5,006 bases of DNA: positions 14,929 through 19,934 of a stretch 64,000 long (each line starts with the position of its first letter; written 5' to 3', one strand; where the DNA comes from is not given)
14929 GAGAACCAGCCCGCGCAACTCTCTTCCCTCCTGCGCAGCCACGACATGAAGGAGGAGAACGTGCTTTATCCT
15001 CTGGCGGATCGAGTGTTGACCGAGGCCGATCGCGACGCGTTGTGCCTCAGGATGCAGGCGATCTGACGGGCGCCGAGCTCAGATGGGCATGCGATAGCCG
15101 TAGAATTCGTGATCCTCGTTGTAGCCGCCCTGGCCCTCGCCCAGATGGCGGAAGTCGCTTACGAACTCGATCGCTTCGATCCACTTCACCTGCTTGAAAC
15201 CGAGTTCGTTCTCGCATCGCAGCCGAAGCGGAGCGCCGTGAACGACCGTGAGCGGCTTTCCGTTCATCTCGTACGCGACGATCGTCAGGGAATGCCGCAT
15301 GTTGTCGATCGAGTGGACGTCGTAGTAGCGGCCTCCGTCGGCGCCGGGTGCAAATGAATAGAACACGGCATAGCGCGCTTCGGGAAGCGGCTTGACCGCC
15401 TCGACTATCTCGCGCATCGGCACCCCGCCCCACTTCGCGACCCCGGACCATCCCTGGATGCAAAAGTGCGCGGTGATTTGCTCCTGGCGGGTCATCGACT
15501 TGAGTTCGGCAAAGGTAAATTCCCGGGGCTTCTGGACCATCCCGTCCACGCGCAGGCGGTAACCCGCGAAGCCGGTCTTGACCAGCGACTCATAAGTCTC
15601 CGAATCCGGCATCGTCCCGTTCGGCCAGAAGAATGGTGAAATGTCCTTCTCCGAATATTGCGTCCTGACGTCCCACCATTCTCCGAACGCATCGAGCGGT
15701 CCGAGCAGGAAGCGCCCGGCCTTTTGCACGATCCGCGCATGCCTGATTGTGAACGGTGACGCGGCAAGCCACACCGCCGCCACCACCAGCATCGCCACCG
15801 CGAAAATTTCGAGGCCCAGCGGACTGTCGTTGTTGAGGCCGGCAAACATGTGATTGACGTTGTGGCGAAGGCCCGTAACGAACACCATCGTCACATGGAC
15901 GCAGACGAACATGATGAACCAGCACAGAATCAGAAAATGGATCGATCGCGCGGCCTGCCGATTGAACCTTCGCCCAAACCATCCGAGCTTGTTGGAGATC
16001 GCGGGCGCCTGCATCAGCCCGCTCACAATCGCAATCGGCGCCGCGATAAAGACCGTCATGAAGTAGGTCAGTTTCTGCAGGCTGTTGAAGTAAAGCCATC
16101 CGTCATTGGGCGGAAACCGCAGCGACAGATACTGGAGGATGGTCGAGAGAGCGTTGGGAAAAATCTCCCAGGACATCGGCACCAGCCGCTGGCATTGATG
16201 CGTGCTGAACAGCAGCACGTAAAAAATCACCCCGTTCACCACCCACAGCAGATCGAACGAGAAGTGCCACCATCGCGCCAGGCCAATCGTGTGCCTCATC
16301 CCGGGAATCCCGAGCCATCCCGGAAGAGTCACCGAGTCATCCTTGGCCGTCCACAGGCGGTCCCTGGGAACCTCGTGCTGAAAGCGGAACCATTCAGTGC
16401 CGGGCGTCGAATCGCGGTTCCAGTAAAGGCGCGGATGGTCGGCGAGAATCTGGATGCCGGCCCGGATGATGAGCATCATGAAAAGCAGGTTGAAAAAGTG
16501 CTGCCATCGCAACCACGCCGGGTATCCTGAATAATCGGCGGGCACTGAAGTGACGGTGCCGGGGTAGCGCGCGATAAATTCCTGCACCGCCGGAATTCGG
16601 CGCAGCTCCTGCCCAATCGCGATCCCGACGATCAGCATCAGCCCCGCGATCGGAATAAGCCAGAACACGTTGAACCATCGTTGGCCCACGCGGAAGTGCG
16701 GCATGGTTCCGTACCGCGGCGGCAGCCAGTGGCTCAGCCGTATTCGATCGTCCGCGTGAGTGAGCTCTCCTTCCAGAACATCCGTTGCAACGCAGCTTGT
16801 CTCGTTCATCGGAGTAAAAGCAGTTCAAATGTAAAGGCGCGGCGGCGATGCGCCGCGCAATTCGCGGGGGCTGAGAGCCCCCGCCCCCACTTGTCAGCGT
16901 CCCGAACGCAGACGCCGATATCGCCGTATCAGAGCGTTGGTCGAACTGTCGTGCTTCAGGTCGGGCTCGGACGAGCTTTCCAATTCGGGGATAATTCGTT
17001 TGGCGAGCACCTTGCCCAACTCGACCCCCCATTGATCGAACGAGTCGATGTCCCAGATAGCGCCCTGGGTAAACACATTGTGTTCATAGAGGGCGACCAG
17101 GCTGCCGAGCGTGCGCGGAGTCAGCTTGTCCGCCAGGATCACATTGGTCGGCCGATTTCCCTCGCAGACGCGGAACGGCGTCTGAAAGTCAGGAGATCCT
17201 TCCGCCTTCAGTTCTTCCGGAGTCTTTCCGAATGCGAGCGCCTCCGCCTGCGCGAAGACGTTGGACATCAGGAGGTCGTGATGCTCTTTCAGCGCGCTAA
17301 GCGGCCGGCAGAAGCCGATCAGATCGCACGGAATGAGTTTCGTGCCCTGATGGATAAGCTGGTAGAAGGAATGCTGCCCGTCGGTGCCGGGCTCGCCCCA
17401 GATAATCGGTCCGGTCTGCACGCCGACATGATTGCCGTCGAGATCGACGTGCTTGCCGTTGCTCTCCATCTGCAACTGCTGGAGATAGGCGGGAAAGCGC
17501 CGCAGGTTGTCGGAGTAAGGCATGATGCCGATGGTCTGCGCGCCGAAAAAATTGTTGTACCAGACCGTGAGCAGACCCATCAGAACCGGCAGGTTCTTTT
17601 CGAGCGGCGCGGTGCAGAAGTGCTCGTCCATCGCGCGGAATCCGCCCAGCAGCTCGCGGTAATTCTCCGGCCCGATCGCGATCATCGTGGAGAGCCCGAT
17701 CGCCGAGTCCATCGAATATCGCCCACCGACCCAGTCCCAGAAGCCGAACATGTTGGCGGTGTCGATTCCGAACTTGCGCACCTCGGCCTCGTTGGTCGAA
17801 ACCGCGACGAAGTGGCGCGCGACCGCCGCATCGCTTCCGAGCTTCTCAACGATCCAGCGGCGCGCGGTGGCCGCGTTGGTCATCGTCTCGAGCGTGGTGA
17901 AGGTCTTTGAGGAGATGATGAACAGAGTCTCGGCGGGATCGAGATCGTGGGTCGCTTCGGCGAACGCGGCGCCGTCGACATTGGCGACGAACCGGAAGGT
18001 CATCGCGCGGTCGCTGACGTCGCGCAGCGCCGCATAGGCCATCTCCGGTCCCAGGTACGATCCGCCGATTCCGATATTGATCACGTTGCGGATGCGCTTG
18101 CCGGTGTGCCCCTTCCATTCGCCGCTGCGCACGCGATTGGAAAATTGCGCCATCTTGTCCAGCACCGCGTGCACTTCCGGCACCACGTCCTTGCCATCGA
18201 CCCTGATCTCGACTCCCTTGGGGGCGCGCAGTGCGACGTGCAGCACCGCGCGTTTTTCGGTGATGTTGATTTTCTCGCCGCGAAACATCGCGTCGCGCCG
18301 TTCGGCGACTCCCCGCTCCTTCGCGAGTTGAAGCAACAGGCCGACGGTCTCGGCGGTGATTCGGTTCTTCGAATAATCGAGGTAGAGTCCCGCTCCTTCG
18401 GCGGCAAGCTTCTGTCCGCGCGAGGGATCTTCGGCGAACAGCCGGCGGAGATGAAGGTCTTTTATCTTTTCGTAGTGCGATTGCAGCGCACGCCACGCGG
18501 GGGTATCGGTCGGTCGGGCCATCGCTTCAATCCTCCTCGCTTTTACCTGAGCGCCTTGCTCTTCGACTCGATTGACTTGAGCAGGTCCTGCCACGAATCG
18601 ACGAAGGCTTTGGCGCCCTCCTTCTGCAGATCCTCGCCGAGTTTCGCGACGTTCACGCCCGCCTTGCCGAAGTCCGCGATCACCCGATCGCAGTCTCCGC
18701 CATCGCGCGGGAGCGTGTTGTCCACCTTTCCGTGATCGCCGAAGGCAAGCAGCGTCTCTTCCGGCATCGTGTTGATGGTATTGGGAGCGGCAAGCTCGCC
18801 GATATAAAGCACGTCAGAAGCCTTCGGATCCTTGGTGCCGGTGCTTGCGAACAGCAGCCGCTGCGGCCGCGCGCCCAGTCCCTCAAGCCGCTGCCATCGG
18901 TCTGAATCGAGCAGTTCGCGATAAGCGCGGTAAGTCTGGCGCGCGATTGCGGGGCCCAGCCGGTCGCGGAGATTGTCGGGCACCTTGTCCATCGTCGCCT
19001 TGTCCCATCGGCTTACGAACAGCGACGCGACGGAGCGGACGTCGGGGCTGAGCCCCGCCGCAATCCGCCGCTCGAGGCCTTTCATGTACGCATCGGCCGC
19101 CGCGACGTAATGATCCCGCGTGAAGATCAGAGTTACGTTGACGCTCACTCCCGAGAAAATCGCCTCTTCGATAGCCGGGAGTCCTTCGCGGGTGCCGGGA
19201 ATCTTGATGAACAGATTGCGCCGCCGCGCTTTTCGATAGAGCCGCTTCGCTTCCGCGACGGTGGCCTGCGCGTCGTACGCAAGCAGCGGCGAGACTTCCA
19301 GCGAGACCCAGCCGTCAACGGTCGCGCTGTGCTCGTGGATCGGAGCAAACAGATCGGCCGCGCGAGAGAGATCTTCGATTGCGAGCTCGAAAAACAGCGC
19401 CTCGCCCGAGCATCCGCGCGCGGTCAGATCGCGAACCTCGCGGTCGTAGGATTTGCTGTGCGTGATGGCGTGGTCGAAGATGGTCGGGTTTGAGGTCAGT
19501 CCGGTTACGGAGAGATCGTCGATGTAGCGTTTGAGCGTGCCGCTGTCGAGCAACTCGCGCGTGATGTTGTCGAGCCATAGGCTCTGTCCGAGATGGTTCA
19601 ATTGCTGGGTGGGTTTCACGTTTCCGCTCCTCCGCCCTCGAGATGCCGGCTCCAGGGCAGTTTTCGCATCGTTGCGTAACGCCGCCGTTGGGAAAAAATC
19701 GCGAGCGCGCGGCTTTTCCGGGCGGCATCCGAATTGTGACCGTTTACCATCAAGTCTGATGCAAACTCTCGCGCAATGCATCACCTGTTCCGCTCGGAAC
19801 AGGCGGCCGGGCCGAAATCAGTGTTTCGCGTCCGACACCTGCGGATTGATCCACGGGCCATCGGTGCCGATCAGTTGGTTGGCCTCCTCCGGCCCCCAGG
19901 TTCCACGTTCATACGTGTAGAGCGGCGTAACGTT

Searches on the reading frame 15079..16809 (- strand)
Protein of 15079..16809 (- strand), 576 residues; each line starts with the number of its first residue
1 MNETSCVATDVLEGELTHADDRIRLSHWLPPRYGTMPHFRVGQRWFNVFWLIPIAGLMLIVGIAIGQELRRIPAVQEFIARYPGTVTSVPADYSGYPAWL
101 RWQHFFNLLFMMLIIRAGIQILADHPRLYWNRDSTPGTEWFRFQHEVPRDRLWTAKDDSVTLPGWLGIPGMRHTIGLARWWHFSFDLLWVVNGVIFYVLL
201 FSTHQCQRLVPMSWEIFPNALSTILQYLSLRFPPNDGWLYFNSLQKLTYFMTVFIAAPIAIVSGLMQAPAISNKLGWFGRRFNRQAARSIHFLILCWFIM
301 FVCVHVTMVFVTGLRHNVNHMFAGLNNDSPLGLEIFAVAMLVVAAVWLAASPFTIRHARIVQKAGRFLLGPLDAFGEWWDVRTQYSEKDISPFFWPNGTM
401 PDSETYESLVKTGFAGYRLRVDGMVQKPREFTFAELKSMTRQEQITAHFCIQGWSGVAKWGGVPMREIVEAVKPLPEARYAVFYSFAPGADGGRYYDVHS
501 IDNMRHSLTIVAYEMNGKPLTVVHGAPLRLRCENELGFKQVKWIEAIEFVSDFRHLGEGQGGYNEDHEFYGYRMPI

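Call 72: search_protein_families(library=pfam, proteins=[window:15079-16809:-], max_evalue=0.00001)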
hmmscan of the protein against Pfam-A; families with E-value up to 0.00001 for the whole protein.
window:15079-16809:- (576 aa): 2 families
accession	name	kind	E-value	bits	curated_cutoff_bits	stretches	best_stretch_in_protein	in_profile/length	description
PF00174.25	Oxidored_molyb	-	3.6e-30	105.2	24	1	415-551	10-162/169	Oxidoreductase molybdopterin binding domain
PF01292.26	Ni_hydr_CYTB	-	5.2e-11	43.1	30.1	1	96-323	2-178/179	Prokaryotic cytochrome b561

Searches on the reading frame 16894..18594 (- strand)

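Call 72: search_protein_families(library=pfam, proteins=[window:16894-18594:-], max_evalue=0.00001)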
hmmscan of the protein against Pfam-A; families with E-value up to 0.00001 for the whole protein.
window:16894-18594:- (566 aa): 1 family
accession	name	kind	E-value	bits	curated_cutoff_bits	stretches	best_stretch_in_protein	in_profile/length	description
PF00342.24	PGI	-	1.6e-218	726.7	22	1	73-556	1-486/486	Phosphoglucose isomerase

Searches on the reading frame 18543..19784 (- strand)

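Call 72: search_protein_families(library=pfam, proteins=[window:18543-19784:-], max_evalue=0.00001)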
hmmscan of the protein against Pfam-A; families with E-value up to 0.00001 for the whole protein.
window:18543-19784:- (413 aa): 1 family
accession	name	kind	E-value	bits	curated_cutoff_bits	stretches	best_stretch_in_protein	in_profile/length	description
PF00923.25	TAL_FSA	-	1.3e-72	245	27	1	69-405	1-285/285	Transaldolase/Fructose-6-phosphate aldolase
